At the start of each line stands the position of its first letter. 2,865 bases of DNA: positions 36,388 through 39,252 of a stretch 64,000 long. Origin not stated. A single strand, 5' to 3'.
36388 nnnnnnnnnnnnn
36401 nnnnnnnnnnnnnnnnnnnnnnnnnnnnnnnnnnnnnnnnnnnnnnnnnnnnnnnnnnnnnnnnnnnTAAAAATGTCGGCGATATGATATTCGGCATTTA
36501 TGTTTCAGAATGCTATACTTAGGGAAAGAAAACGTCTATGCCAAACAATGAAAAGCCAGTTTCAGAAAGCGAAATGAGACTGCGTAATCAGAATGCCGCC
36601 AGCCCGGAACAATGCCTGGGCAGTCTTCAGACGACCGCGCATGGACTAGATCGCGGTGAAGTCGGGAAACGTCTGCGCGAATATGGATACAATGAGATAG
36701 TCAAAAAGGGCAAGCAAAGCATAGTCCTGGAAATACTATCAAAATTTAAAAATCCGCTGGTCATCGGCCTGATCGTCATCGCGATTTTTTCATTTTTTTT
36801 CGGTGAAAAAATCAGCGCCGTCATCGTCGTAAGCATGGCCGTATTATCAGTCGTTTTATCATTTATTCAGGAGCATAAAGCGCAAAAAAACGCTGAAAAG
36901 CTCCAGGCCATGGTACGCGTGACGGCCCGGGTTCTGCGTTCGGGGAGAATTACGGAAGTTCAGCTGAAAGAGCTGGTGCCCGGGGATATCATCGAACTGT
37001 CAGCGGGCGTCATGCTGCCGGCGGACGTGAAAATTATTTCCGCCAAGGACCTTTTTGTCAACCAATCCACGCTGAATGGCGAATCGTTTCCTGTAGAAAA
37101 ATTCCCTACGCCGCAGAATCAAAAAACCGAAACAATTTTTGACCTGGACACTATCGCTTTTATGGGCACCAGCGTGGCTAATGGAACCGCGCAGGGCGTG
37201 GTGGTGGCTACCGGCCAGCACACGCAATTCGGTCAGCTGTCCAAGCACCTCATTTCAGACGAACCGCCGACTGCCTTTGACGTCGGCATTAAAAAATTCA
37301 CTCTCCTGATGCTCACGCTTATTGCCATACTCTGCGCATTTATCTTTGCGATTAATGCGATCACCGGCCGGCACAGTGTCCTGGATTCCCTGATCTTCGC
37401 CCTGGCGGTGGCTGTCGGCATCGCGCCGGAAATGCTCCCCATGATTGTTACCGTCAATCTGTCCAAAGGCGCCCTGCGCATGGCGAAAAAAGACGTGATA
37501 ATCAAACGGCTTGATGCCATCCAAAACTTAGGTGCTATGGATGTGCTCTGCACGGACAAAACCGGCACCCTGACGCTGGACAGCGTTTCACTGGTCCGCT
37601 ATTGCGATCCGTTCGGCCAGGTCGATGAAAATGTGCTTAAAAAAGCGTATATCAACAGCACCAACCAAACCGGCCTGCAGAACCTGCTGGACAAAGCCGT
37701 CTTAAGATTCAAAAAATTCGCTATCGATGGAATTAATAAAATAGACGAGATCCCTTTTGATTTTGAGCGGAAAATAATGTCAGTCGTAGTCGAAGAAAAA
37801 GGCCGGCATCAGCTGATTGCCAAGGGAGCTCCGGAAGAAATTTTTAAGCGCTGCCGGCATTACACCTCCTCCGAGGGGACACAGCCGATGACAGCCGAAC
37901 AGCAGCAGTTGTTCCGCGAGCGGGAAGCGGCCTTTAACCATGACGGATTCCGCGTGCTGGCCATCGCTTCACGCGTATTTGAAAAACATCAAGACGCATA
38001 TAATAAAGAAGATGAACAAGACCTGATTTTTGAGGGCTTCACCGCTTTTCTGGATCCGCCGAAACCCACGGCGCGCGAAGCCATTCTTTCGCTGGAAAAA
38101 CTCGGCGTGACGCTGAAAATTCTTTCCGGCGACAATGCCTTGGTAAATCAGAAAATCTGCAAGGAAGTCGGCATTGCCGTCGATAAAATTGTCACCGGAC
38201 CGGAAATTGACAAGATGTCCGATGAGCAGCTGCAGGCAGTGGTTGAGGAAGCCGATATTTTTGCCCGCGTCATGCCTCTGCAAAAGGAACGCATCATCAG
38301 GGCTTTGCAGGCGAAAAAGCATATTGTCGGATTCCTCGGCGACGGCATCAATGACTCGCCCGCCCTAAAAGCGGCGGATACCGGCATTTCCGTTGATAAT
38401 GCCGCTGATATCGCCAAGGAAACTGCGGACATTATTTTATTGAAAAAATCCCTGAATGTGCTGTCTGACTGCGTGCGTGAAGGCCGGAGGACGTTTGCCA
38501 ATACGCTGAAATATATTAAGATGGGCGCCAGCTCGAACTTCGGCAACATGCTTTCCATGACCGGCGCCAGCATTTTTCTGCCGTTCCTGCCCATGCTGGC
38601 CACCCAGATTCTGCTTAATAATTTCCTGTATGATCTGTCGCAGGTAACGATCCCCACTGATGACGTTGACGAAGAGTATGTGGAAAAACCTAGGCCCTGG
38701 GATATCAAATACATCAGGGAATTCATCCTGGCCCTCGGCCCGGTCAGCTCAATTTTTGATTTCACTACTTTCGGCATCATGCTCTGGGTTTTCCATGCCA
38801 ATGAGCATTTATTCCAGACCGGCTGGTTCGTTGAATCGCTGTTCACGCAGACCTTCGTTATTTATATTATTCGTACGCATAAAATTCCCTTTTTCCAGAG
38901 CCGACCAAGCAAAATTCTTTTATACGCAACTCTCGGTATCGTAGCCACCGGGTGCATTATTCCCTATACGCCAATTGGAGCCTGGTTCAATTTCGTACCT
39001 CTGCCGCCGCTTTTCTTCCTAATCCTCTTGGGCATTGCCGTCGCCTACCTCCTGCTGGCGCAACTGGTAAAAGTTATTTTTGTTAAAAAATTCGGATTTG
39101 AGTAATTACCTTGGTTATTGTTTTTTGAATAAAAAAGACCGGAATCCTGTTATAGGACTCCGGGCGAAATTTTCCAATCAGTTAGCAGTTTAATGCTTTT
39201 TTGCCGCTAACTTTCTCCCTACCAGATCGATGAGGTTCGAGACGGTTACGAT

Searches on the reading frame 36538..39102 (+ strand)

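Call 8: search_protein_families(library=pfam, proteins=[window:36538-39102:+], max_evalue=0.001)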
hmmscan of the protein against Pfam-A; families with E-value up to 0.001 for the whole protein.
window:36538-39102:+ (855 aa): 6 families
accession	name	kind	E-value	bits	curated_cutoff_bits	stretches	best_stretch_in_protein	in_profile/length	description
PF00122.25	E1-E2_ATPase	-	1.7e-40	138.9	28.1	1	126-318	3-181/181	E1-E2 ATPase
PF00689.26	Cation_ATPase_C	-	4.1e-26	92.2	27.3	1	683-847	1-175/175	Cation transporting ATPase, C-terminus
PF00702.32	Hydrolase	-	5.7e-15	56.6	26.4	1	335-614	2-191/191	haloacid dehalogenase-like hydrolase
PF00690.31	Cation_ATPase_N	-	8.2e-14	51.5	20.4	1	20-85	3-69/69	Cation transporter/ATPase, N-terminus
PF13246.12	Cation_ATPase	-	8.8e-12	45.3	21.7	1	363-442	11-91/91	Cation transport ATPase (P-type)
PF08282.18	Hydrolase_3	-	4.9e-05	23.6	20.9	1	586-637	195-246/255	haloacid dehalogenase-like hydrolase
